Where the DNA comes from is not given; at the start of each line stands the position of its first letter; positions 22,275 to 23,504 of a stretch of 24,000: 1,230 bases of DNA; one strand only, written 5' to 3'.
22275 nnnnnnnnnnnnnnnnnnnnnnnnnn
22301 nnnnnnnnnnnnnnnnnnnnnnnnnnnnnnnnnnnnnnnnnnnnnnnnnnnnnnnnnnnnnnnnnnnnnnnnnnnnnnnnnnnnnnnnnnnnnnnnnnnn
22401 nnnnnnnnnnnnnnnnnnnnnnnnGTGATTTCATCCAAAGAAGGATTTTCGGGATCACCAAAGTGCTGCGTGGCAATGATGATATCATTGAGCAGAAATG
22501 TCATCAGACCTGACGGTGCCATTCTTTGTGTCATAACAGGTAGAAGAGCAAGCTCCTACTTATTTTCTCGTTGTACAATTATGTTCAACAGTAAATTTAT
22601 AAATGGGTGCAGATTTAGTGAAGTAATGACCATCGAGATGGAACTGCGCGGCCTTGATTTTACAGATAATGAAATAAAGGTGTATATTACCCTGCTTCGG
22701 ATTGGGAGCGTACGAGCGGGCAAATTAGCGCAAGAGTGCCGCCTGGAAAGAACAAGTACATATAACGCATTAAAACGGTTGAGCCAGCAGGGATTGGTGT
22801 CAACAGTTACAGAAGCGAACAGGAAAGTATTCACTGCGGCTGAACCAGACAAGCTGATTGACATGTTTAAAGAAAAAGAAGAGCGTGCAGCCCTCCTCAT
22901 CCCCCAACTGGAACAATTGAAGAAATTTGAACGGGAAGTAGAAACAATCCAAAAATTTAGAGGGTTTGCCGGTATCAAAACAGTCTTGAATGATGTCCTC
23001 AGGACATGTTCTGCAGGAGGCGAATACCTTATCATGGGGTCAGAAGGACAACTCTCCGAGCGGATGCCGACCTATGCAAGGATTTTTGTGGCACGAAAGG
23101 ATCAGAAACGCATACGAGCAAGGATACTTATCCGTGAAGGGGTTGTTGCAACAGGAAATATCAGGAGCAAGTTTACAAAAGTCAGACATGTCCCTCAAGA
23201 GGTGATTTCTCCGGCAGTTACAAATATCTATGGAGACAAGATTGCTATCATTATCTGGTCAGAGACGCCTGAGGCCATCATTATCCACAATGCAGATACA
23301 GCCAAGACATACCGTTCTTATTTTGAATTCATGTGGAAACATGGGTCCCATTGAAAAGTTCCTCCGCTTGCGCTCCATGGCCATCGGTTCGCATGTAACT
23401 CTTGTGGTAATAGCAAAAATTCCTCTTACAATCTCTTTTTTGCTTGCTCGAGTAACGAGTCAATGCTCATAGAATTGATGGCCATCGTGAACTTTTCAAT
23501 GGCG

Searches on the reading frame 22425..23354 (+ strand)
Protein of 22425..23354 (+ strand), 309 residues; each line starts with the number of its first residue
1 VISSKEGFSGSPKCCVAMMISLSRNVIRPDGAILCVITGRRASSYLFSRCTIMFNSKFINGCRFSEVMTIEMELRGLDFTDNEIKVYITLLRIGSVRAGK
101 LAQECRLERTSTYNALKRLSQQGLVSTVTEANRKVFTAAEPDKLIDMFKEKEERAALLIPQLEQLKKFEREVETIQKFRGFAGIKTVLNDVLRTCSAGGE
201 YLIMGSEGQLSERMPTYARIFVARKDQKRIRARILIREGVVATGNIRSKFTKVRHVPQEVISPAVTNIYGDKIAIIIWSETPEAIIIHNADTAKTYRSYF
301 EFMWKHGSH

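Call 13: search_protein_families(library=pfam, proteins=[window:22425-23354:+])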
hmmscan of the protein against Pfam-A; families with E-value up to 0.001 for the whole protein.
window:22425-23354:+ (309 aa): 1 family
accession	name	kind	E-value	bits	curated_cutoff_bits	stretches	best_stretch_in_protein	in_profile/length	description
PF01978.25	TrmB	-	6.2e-13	48.8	25.6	1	74-141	1-67/68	Sugar-specific transcriptional regulator TrmB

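Call 61: find_homologous_proteins(query=window:22425-23354:+)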
Query window:22425-23354:+ (309 aa): 314 proteins with E <= 0.001 among 1178 candidates; the best 120 are listed.
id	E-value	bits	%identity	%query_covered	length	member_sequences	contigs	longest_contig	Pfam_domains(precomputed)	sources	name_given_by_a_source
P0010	1.7e-152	525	100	78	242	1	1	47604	PF01978.26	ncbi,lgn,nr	ncbi:hypothetical protein HY639_01850 [Candidatus Woesearchaeota archaeon]|nr:hypothetical protein [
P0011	3.7e-111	389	73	78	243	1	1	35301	PF01978.26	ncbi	-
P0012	7.6e-108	379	70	78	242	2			PF01978.26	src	-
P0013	2.9e-107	377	70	78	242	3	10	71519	PF01978.26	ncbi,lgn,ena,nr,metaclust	ncbi:hypothetical protein J4219_05905 [Candidatus Woesearchaeota archaeon]|nr:hypothetical protein [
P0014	6.3e-106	372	70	78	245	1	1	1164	PF01978.26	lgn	-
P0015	1.4e-104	368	69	78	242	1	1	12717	PF01978.26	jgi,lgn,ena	-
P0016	3.0e-104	367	70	78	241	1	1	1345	PF01978.26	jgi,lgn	jgi:sugar-specific transcriptional regulator TrmB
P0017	8.5e-101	355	65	78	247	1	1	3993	PF01978.26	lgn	-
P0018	1.7e-99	351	66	78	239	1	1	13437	PF01978.26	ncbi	-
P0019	3.4e-99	350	67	77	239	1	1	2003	PF01978.26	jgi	jgi:sugar-specific transcriptional regulator TrmB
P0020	1.8e-98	348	67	76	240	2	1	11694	PF01978.26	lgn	-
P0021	1.9e-98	348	66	77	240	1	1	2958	PF01978.26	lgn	-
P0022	2.4e-98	347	66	76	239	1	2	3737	PF01978.26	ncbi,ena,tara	tara:strand:- start:2049 stop:2768 length:720 start_codon:yes stop_codon:yes gene_type:complete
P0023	2.6e-98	347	65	77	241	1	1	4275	PF01978.26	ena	-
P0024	2.6e-98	347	66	77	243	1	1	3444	PF01978.26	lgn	-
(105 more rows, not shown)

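Call 63: find_encoding_contigs(protein=P0010, flank=10000, max_places=6)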
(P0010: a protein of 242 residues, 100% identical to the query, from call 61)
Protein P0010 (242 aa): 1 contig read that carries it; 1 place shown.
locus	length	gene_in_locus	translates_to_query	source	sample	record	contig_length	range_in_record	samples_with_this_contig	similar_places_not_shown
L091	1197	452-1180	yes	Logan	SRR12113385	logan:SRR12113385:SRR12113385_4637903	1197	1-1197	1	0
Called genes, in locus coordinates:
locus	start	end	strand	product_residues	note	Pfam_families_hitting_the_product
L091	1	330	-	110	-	?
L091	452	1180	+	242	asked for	PF01978:TrmB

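Call 64: find_encoding_contigs(protein=P0011, flank=10000, max_places=2)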
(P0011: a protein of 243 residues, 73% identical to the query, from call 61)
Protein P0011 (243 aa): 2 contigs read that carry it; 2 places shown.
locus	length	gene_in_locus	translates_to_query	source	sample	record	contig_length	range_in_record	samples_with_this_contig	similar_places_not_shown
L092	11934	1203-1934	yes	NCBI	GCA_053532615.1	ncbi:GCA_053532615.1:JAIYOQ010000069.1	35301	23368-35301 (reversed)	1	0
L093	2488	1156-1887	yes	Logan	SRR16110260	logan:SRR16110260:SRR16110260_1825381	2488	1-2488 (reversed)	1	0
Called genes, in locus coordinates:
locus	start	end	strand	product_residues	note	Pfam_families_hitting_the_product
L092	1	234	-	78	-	?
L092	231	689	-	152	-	-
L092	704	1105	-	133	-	-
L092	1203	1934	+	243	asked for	PF01978:TrmB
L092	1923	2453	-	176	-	PF01931:NTPase_I-T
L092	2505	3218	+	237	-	PF00849:PseudoU_synth_2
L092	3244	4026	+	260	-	PF00702:Hydrolase, PF13419:HAD_2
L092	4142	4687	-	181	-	PF06966:DUF1295, PF04191:PEMT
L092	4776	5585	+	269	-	-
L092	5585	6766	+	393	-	PF01142:TruD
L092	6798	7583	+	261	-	PF00149:Metallophos, PF12850:Metallophos_2 (weak)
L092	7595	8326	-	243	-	PF07884:VKOR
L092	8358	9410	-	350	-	PF00586:AIRS, PF02769:AIRS_C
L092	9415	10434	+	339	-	PF10343:Q_salvage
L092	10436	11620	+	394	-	PF01702:TGT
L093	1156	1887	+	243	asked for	PF01978:TrmB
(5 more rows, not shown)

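Call 65: find_encoding_contigs(protein=P0013, flank=10000, max_places=2)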
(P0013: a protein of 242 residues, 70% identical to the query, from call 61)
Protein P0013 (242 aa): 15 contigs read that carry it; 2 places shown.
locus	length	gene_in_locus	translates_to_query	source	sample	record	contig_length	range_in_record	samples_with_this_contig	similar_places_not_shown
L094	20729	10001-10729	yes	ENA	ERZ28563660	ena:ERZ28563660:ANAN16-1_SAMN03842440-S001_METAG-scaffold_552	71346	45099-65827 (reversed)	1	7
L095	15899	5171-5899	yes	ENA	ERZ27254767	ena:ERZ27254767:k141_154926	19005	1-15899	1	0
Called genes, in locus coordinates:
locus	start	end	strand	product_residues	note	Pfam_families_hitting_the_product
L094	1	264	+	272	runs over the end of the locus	PF13516:LRR_6 (faint)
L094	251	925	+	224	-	-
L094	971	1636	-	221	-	PF00265:TK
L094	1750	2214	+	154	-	-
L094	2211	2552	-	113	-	-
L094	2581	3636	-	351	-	PF00596:Aldolase_II, PF03079:ARD, PF07883:Cupin_2 (weak)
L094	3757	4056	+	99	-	-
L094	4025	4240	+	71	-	-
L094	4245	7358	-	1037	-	PF04851:ResIII (faint), PF00270:DEAD, PF00271:Helicase_C, PF19306:WHD_Lhr, PF08494:DEAD_assoc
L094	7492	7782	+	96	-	-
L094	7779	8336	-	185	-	PF02163:Peptidase_M50 (faint)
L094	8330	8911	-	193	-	-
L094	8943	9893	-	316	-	-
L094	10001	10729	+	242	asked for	PF01978:TrmB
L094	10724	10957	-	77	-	PF14947:HTH_45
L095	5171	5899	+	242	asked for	PF01978:TrmB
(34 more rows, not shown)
